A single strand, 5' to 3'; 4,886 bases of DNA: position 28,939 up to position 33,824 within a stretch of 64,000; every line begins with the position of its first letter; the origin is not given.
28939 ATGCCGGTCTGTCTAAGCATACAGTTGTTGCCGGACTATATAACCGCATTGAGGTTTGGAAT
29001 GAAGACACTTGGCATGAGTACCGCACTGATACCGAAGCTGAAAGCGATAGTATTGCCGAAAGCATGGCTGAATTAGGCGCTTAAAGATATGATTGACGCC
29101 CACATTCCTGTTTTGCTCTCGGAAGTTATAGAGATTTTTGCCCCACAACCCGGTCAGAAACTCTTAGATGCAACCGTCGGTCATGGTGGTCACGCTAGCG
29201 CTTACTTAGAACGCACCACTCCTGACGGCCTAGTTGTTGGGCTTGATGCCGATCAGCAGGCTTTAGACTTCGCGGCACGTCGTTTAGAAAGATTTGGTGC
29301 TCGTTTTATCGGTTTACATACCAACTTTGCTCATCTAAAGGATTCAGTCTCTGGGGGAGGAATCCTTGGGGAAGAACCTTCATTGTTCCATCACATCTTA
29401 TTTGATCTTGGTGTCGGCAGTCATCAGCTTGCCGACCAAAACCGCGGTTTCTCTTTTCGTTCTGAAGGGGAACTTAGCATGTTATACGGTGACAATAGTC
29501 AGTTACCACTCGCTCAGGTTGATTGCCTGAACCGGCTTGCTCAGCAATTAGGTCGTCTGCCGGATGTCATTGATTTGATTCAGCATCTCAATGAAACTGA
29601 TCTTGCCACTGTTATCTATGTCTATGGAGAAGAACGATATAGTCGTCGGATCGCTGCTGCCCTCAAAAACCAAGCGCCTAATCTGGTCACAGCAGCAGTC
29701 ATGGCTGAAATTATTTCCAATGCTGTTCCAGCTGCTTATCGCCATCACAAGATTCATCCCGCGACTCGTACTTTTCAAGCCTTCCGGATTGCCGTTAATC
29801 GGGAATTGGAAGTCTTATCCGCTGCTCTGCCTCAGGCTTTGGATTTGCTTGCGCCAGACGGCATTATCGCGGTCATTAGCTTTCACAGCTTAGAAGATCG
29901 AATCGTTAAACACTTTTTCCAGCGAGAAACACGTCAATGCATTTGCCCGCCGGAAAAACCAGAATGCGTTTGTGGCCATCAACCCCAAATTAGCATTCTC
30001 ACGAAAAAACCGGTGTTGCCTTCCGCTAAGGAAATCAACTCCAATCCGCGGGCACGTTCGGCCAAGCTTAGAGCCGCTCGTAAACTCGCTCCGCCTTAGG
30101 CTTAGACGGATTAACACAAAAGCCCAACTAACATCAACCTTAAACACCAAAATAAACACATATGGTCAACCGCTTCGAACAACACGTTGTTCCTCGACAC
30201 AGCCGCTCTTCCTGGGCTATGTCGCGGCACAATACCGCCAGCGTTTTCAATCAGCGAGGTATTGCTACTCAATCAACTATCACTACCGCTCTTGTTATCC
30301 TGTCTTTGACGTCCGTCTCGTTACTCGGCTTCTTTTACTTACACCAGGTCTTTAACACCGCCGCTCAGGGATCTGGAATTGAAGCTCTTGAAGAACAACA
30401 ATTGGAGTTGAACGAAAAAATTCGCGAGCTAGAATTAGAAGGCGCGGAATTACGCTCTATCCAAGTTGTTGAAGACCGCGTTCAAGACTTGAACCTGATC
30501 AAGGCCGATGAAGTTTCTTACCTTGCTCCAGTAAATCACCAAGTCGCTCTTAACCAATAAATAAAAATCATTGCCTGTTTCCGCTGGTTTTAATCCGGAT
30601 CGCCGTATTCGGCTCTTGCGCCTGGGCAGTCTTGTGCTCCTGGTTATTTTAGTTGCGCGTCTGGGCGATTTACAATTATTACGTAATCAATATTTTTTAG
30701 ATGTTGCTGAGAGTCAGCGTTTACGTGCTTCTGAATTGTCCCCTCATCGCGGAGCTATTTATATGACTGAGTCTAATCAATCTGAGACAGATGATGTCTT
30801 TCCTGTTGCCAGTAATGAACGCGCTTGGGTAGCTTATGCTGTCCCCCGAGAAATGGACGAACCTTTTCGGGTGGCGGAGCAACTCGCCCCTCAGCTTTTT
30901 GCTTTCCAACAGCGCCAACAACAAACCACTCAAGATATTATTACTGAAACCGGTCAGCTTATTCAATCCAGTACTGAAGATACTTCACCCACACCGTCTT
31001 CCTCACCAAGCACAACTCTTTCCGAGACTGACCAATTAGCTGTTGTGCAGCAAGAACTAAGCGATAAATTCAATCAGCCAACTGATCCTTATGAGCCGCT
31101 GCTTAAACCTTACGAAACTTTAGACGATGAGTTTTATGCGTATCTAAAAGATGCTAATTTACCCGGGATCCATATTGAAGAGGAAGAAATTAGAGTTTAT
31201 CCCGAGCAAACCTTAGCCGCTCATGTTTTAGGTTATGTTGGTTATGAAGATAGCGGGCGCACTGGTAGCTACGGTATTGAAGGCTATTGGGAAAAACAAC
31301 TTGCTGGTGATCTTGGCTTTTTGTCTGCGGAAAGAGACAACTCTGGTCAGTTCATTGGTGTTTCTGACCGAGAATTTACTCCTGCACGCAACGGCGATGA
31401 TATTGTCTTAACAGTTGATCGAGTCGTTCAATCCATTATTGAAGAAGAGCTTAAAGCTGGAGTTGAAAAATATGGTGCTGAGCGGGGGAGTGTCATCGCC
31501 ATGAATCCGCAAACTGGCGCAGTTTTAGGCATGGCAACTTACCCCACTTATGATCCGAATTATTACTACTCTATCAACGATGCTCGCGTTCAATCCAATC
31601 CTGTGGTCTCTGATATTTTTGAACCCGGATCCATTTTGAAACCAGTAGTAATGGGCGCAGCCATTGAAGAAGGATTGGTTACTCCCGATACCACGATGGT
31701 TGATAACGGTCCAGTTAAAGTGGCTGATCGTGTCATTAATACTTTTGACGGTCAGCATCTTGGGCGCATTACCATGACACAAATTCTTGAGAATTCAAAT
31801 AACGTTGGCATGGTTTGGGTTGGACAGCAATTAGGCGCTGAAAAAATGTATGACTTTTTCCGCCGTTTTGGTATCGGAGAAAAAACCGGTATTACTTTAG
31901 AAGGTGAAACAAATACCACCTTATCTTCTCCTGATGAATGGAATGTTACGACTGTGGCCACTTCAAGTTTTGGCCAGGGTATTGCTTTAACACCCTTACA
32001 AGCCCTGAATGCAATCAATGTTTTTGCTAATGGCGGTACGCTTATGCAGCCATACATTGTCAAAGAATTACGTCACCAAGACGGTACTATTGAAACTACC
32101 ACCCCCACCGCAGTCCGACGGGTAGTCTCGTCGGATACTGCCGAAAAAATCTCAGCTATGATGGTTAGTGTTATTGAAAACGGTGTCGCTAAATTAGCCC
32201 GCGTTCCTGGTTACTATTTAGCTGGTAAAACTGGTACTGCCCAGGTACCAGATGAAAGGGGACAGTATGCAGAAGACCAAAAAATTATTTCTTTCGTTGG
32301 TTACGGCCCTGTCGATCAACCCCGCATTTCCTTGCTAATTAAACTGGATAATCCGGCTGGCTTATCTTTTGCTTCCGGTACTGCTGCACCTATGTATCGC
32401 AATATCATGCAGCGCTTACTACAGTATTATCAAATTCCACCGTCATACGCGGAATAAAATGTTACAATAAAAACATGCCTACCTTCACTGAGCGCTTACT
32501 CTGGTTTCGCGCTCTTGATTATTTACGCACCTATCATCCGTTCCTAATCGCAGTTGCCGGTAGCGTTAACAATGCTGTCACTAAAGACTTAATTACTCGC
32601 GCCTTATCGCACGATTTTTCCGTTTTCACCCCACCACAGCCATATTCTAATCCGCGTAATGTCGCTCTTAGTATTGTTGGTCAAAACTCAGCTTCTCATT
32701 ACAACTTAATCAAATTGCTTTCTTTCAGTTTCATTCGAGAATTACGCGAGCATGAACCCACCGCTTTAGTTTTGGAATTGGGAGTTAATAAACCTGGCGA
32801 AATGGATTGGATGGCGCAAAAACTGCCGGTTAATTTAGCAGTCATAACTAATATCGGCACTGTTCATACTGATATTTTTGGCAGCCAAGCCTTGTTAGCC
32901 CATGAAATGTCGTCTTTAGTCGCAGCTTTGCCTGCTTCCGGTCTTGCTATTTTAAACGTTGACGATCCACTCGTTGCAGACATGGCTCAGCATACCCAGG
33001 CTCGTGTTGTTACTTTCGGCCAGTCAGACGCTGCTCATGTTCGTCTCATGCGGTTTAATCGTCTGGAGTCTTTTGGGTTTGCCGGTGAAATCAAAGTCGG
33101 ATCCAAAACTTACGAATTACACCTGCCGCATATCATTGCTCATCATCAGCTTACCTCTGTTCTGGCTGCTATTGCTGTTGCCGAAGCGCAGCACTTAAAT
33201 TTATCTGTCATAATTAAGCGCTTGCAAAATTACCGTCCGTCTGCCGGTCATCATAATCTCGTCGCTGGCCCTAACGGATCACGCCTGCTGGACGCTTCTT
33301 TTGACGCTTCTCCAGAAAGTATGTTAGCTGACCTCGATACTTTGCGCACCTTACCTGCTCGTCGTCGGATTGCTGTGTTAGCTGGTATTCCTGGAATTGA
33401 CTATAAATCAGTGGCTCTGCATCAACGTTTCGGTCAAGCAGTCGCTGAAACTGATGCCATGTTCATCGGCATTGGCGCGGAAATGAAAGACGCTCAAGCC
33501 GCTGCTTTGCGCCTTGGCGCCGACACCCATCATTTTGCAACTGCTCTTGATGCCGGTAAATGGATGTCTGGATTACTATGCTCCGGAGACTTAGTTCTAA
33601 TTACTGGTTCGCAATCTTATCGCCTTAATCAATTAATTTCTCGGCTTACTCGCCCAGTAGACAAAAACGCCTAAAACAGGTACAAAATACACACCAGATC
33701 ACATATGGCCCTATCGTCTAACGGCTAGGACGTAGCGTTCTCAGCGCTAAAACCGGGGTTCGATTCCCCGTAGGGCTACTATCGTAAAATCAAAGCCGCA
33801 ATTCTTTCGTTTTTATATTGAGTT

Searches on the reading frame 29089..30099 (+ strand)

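Call 34: search_protein_families(library=pfam, proteins=[window:29089-30099:+], max_evalue=0.001)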
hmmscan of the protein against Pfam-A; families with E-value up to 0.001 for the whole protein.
window:29089-30099:+ (336 aa): 2 families
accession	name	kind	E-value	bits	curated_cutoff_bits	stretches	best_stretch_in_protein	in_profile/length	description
PF01795.25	Methyltransf_5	-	3e-93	313.1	27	1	4-332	3-308/309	MraW methylase family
PF01189.24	Methyltr_RsmB-F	-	0.00043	20.4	27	1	16-129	3-110/199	16S rRNA methyltransferase RsmB/F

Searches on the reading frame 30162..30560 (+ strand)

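Call 34: search_protein_families(library=pfam, proteins=[window:30162-30560:+], max_evalue=0.001)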
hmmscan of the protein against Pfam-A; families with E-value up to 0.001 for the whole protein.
window:30162-30560:+ (132 aa): 1 family
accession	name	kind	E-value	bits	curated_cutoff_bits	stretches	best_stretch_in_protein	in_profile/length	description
PF04977.20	DivIC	-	0.00022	21.4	28.9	1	54-122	7-77/80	Septum formation initiator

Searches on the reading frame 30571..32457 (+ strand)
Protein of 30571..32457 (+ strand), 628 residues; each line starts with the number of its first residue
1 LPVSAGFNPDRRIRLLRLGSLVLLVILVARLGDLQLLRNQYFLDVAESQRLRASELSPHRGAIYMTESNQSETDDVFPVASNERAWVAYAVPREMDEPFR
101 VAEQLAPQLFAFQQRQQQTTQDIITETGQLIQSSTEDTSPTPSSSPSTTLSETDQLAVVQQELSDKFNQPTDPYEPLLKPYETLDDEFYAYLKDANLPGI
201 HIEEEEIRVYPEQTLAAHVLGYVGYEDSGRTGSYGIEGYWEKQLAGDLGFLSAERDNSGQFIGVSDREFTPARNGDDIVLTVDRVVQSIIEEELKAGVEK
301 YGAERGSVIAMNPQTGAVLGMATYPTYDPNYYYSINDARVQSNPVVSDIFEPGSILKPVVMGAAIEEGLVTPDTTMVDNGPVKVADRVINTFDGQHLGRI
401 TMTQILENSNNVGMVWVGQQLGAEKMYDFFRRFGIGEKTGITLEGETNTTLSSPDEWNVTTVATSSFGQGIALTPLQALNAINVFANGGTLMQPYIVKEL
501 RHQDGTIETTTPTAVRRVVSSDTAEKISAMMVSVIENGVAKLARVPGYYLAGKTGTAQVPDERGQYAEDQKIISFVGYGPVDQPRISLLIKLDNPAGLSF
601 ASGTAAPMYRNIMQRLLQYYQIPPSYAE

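Call 34: search_protein_families(library=pfam, proteins=[window:30571-32457:+], max_evalue=0.001)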
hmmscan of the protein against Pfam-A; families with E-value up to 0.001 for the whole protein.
window:30571-32457:+ (628 aa): 2 families
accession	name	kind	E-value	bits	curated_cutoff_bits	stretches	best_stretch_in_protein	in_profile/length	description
PF00905.27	Transpeptidase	-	2.6e-73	247.3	22.1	1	306-614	1-299/299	Penicillin binding protein transpeptidase domain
PF03717.20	PBP_dimer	-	8.7e-15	56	24.4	1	58-264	4-178/180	Penicillin-binding Protein dimerisation domain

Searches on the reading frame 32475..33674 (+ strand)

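Call 79: search_protein_families(library=pfam, proteins=[window:32475-33674:+], max_evalue=0.00001)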
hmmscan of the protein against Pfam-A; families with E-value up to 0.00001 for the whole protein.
window:32475-33674:+ (399 aa): 2 families
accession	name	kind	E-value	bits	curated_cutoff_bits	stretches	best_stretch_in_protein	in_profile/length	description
PF08245.18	Mur_ligase_M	-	1.1e-21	78.2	24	1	85-236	47-200/200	Mur ligase middle domain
PF02875.26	Mur_ligase_C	-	7.9e-09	36.9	28.4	1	263-379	6-126/127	Mur ligase, glutamate ligase domain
